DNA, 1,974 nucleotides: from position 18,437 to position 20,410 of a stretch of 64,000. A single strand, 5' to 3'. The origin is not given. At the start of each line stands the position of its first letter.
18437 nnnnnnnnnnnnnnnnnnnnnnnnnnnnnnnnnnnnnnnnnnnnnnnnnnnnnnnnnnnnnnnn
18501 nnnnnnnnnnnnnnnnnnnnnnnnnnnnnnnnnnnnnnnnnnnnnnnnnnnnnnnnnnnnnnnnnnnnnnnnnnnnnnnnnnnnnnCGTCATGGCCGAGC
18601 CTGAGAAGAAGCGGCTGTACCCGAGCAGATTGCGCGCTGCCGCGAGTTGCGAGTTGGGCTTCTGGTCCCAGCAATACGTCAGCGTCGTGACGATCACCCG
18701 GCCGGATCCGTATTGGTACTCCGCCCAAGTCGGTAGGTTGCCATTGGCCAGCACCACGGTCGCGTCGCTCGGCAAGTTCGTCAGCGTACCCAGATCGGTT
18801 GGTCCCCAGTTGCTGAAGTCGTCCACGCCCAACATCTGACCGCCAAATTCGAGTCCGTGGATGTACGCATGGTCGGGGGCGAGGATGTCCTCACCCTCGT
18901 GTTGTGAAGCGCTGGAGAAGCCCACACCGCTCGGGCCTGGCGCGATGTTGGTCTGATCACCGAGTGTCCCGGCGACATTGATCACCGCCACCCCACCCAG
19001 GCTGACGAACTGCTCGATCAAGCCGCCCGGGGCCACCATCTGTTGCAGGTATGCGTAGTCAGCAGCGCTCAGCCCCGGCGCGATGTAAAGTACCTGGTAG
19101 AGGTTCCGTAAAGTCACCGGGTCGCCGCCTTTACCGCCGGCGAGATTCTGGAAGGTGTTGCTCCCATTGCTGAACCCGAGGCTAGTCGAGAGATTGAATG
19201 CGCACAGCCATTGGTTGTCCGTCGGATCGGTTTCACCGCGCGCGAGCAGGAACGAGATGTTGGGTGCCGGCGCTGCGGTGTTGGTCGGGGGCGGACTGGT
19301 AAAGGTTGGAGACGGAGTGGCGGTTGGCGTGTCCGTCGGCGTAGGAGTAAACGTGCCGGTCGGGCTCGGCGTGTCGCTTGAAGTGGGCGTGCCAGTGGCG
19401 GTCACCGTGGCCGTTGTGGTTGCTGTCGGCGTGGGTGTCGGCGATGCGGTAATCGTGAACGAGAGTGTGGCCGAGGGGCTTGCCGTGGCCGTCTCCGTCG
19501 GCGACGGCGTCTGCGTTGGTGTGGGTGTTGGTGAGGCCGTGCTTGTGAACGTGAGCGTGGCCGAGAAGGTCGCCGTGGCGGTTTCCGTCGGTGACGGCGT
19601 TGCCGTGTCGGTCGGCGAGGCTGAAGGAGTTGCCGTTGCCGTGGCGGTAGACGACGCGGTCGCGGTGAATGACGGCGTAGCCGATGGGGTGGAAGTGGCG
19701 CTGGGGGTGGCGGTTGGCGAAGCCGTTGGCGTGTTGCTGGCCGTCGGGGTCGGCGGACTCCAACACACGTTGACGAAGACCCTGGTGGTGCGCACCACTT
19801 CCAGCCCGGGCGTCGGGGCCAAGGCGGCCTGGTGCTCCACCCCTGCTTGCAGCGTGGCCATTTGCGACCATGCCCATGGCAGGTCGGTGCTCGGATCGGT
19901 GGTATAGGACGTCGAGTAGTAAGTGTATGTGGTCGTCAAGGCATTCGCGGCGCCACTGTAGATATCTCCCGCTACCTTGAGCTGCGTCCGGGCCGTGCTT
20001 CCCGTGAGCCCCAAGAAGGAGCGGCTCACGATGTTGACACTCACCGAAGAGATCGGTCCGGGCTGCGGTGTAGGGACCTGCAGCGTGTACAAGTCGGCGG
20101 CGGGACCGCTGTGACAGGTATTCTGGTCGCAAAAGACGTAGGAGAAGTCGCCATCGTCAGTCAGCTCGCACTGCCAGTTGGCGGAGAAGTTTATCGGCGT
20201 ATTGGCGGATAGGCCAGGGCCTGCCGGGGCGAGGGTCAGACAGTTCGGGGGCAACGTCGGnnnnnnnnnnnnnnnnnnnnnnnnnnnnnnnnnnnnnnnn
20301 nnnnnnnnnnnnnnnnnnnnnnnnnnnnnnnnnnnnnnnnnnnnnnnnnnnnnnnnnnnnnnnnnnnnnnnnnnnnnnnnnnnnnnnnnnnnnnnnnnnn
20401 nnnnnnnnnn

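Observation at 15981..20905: Two convergent secreted PT-repeat proteins with dockerin-like Ca-binding modules flanking a small secreted protein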

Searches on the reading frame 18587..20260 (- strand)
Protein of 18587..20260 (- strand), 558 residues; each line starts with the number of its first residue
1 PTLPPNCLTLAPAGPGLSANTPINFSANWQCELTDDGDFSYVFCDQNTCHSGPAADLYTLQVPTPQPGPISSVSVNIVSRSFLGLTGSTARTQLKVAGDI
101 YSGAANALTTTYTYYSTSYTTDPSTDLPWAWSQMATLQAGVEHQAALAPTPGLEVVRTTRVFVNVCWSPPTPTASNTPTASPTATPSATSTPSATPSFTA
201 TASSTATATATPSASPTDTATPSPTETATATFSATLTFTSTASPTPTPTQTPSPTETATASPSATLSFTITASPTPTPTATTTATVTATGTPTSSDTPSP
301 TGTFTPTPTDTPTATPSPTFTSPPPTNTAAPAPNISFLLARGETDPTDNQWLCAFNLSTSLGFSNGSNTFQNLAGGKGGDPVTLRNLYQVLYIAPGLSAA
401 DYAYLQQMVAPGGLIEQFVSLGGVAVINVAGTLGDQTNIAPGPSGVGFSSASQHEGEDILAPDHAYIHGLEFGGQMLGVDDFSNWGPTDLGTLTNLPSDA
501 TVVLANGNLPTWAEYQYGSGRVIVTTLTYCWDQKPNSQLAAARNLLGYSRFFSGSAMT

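Call 41: predict_structure(alignment_id=A2)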
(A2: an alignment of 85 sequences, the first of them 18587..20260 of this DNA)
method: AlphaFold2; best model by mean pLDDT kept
length: 558 residues; sequences in the alignment: 85
mean_pLDDT: 60.8   pTM: 0.51
mean pLDDT of the five models: 60.8, 60.1, 59.3, 58.7, 57.8
residues with pLDDT >= 90: 199; 70-90: 19; 50-70: 50; < 50: 290
segments of 3 or more residues with pLDDT < 50: 1-3, 10-67, 73-161, 172-251, 255-299, 301-305, 309-311
pLDDT, mean of each block of 10 residues (from residue 1): 51 37 29 37 40 36 44 45 38 28 37 33 34 24 27 39 56 38 36 32 32 38 39 37 39 38 33 39 30 41 45 56 56 85 86 96 96 95 94 97 98 97 96 97 96 95 95 94 93 97 96 96 97 93 95 55
secondary structure, 60 per line:
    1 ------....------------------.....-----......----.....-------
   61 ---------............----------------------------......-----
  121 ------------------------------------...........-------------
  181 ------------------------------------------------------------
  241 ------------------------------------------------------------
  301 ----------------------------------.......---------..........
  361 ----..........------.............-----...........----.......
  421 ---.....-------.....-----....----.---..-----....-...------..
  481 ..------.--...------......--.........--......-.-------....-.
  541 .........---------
elements in order: E7-10 E29-33 E39-44 E49-53 E70-81 E110-115 E157-167 E335-341 H351-360 E365-369 H370-374 H381-387 E388-393 H399-409 H414-420 E424-428 E436-440 E446-449 H465-468 H479-482 E492-494 E501-506 E509-517 E520-525 H535-538 H540-549

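Call 43: fold_search(model_id=the predicted structure, library=pdb)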
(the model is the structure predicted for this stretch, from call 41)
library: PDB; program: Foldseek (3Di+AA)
matches with E <= 10: 1233; with E <= 0.001: 13
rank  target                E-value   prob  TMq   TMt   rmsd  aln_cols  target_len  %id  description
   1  2gk3_E                3.8e-07  1.00  0.27  0.56   7.8       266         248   12  Cytoplasmic Protein STM3548 from Salmonella typhimurium (released 2006-05-02)
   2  3soz_A                6.9e-06  1.00  0.26  0.54   8.1       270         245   10  Cytoplasmic Protein STM1381 from Salmonella typhimurium LT2 (released 2011-08-03)
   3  2gk3_A                1.1e-05  1.00  0.27  0.56   7.6       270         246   12  Cytoplasmic Protein STM3548 from Salmonella typhimurium (released 2006-05-02)
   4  8ibt_A                2.6e-05  1.00  0.19  0.16  11.1       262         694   11  Crystal structure of GH42 beta-galactosidase BiBga42A from Bifidobacterium longum subspecies infantis E318S mutant in  (released 2023-06-07)
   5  7bob_B                6.1e-05  1.00  0.22  0.22   7.5       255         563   11  Exo-beta-1,4-mannosidase Op5Man5 from Opitutaceae bacterium strain TAV5 (released 2021-07-14)
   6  4uzs_C                8.8e-05  1.00  0.19  0.16  10.9       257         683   12  Crystal structure of Bifidobacterium bifidum beta-galactosidase (released 2015-09-30)
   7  4uzs_B                1.1e-04  1.00  0.20  0.16  10.6       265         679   12  Crystal structure of Bifidobacterium bifidum beta-galactosidase (released 2015-09-30)
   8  8ibt_B                1.1e-04  1.00  0.19  0.16  11.4       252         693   12  Crystal structure of GH42 beta-galactosidase BiBga42A from Bifidobacterium longum subspecies infantis E318S mutant in  (released 2023-06-07)
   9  4ucf_B                1.2e-04  1.00  0.20  0.16  10.8       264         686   12  Crystal structure of Bifidobacterium bifidum beta-galactosidase in complex with alpha-galactose (released 2016-01-20)
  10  1q7r                  3.1e-04  1.00  0.23  0.55   5.7       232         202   13  X-ray crystallographic analysis of a predicted amidotransferase from B. stearothermophilus at 1.9 A resolution (released 2003-11-11)
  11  9f6z_B                5.7e-04  1.00  0.25  0.18   7.0       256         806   13  Human N-deacetylase/N-sulfotransferase 1 homodimer (released 2025-04-16)
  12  2nv2_F                8.7e-04  1.00  0.21  0.52   6.6       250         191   10  Structure of the PLP synthase complex Pdx1/2 (YaaD/E) from Bacillus subtilis (released 2006-12-05)
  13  2nv0_A                9.8e-04  0.99  0.20  0.49   9.1       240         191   10  Structure of the glutaminase subunit Pdx2 (YaaE) of PLP synthase from Bacillus subtilis (released 2006-12-05)
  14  6vtv_B                1.3e-03  1.00  0.24  0.47   9.5       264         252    8  Crystal structure of PuuD gamma-glutamyl-gamma-aminobutyrate hydrolase from E. coli (released 2020-02-26)
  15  2nv2_B                1.4e-03  0.99  0.21  0.53   6.1       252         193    8  Structure of the PLP synthase complex Pdx1/2 (YaaD/E) from Bacillus subtilis (released 2006-12-05)
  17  4e5v_A                1.5e-03  0.99  0.22  0.38   8.6       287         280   12  Crystal structure of a Putative thua-like protein (PARMER_02418) from Parabacteroides merdae ATCC 43184 at 1.75 A reso (released 2012-04-04)
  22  4e5v_B                2.2e-03  0.98  0.22  0.38   8.5       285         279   12  Crystal structure of a Putative thua-like protein (PARMER_02418) from Parabacteroides merdae ATCC 43184 at 1.75 A reso (released 2012-04-04)
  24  2nv2_L                2.4e-03  0.97  0.20  0.47   7.6       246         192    9  Structure of the PLP synthase complex Pdx1/2 (YaaD/E) from Bacillus subtilis (released 2006-12-05)
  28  6vtv_A                3.5e-03  0.99  0.23  0.47   9.9       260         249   11  Crystal structure of PuuD gamma-glutamyl-gamma-aminobutyrate hydrolase from E. coli (released 2020-02-26)
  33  2nv2_D                4.5e-03  0.99  0.21  0.54   6.2       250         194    9  Structure of the PLP synthase complex Pdx1/2 (YaaD/E) from Bacillus subtilis (released 2006-12-05)
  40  2nv2_J                6.4e-03  0.99  0.22  0.54   6.0       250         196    8  Structure of the PLP synthase complex Pdx1/2 (YaaD/E) from Bacillus subtilis (released 2006-12-05)
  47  2nv2_X                8.1e-03  0.91  0.21  0.47   7.3       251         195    7  Structure of the PLP synthase complex Pdx1/2 (YaaD/E) from Bacillus subtilis (released 2006-12-05)
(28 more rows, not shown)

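Call 62: search_solved_structures(query=A2, max_evalue=10)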
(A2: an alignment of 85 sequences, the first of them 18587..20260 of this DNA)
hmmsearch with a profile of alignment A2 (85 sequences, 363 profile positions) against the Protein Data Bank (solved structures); distinct sequences matched with E-value up to 10: 156 (the best 60 are shown).
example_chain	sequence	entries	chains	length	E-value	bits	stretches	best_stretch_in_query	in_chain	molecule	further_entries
2ccl_B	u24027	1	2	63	3.7e-05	26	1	292-344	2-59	ENDO-1,4-BETA-XYLANASE Y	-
2yik_A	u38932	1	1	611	6.1e-05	25.3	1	281-345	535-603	ENDOGLUCANASE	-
4fl4_A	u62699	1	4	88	0.00012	24.3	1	293-344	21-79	Glycoside hydrolase family 9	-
6kg9_A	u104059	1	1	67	0.00013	24.1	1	291-348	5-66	And cellulose-binding endoglucanase family 9 CelL ortholog dockerin domain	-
6kgc_B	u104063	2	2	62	0.00025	23.3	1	292-346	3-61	And cellulose-binding endoglucanase family 9 CelL ortholog dockerin domain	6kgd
4cj0_A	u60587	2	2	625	0.00034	22.8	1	287-344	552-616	ENDOGLUCANASE D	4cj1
1clc_A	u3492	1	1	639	0.00035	22.8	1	287-344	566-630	ENDOGLUCANASE CELD; EC: 3.2.1.4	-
6kge_D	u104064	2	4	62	0.00038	22.6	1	292-346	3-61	And cellulose-binding endoglucanase family 9 CelL ortholog dockerin domain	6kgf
2vn6_B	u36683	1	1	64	0.0004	22.6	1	293-347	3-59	ENDOGLUCANASE A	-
4n5x_A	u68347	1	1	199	0.00046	22.4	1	292-353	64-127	Calcium-binding mitochondrial carrier protein SCaMC-1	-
4zcu_A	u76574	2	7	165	0.00066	21.9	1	292-353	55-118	Calcium-binding mitochondrial carrier protein SCaMC-1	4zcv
2vn5_B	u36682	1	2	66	0.00072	21.7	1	293-347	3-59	ENDOGLUCANASE A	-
1ohz_B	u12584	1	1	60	0.0012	21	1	295-344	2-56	ENDO-1,4-BETA-XYLANASE Y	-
1daq_A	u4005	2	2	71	0.002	20.3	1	292-346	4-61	ENDOGLUCANASE SS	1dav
2mte_A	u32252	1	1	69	0.0022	20.1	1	292-346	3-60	Cellulose 1,4-beta-cellobiosidase (reducing end) CelS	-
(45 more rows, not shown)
